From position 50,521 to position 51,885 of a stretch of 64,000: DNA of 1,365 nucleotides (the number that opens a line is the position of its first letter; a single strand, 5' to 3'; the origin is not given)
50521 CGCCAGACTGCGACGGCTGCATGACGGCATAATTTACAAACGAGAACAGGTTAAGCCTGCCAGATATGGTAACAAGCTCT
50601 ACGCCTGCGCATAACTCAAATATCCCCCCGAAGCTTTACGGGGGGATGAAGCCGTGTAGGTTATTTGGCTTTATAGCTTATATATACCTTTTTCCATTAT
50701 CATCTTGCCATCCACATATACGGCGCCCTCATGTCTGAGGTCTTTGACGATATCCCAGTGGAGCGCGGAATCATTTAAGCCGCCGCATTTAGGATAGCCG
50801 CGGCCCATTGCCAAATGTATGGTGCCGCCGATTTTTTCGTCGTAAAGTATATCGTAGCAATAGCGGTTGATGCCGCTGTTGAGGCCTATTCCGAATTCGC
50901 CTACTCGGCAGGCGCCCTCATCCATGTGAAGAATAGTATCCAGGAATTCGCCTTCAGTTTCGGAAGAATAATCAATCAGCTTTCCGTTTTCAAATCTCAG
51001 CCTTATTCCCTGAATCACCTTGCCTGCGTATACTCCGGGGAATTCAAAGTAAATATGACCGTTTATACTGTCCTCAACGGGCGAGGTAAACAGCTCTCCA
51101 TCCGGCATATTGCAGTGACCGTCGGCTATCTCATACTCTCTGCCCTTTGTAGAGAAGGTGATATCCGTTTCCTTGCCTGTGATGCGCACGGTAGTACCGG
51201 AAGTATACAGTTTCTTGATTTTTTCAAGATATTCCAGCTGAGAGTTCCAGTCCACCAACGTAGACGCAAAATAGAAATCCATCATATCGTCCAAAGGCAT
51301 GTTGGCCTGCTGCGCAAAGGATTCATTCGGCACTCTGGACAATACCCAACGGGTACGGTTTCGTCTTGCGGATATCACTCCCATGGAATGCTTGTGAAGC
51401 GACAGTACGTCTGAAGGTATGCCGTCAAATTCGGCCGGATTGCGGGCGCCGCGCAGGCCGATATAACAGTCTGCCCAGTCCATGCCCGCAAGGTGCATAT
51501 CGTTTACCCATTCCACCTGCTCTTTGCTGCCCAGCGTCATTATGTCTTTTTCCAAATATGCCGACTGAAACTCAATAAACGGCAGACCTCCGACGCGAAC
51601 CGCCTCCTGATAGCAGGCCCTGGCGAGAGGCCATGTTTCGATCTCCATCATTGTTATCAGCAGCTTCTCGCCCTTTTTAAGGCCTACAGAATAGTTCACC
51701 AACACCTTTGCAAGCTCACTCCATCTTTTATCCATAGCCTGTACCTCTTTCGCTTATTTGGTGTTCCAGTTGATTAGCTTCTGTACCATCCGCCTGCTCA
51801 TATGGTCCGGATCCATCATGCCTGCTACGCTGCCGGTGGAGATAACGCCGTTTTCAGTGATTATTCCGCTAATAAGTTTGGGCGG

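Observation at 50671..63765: Eleven-gene operon mixing a sugar ABC importer, a kinase, two eIF-2B-family proteins, BtpA/SgcQ, a three-subunit Mo-hydroxylase and an M29 peptidase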

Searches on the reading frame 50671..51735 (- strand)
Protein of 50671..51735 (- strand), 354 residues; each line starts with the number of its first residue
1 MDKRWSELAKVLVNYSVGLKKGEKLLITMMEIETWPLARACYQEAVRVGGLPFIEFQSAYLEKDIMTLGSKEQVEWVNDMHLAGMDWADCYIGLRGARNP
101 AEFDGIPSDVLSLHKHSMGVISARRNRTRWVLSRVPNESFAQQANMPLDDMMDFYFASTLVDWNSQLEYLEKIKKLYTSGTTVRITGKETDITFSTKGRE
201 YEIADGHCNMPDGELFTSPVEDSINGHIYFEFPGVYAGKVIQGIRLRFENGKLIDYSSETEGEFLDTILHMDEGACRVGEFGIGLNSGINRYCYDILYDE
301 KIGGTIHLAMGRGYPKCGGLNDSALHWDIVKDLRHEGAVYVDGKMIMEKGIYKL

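Call 3: search_protein_families(library=pfam, proteins=[window:50671-51735:-])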
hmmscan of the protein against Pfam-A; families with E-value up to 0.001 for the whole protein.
window:50671-51735:- (354 aa): 1 family
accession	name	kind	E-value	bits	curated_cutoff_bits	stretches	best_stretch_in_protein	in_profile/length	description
PF02073.20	Peptidase_M29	-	9.8e-60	202.9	27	1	2-335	2-386/406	Thermophilic metalloprotease (M29)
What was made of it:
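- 50671..51735 (-): Short M29 metallo-aminopeptidase-like protein (354 aa), cytoplasmic. Peptidase_M29 scores 203 bits (call 3).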

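Call 4: search_protein_families(library=ncbifam, proteins=[window:50671-51735:-])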
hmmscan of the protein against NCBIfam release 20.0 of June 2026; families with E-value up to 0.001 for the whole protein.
window:50671-51735:- (354 aa): 0 families

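Call 34: search_solved_structures(query=window:50671-51735:-, max_evalue=0.001, show_alignments=2)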
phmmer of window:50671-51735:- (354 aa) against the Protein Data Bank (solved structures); distinct sequences matched with E-value up to 0.001: 4.
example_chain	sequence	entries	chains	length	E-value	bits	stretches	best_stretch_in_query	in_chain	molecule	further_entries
1zjc_A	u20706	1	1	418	1.7e-13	53.4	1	207-315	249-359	aminopeptidase ampS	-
4icq_A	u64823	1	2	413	2.1e-11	46.5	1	208-315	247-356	Aminopeptidase PepS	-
4icr_A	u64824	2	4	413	4.9e-11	45.3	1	208-315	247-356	Aminopeptidase PepS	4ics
2ayi_A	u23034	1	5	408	9.8e-11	44.3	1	208-316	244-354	Aminopeptidase T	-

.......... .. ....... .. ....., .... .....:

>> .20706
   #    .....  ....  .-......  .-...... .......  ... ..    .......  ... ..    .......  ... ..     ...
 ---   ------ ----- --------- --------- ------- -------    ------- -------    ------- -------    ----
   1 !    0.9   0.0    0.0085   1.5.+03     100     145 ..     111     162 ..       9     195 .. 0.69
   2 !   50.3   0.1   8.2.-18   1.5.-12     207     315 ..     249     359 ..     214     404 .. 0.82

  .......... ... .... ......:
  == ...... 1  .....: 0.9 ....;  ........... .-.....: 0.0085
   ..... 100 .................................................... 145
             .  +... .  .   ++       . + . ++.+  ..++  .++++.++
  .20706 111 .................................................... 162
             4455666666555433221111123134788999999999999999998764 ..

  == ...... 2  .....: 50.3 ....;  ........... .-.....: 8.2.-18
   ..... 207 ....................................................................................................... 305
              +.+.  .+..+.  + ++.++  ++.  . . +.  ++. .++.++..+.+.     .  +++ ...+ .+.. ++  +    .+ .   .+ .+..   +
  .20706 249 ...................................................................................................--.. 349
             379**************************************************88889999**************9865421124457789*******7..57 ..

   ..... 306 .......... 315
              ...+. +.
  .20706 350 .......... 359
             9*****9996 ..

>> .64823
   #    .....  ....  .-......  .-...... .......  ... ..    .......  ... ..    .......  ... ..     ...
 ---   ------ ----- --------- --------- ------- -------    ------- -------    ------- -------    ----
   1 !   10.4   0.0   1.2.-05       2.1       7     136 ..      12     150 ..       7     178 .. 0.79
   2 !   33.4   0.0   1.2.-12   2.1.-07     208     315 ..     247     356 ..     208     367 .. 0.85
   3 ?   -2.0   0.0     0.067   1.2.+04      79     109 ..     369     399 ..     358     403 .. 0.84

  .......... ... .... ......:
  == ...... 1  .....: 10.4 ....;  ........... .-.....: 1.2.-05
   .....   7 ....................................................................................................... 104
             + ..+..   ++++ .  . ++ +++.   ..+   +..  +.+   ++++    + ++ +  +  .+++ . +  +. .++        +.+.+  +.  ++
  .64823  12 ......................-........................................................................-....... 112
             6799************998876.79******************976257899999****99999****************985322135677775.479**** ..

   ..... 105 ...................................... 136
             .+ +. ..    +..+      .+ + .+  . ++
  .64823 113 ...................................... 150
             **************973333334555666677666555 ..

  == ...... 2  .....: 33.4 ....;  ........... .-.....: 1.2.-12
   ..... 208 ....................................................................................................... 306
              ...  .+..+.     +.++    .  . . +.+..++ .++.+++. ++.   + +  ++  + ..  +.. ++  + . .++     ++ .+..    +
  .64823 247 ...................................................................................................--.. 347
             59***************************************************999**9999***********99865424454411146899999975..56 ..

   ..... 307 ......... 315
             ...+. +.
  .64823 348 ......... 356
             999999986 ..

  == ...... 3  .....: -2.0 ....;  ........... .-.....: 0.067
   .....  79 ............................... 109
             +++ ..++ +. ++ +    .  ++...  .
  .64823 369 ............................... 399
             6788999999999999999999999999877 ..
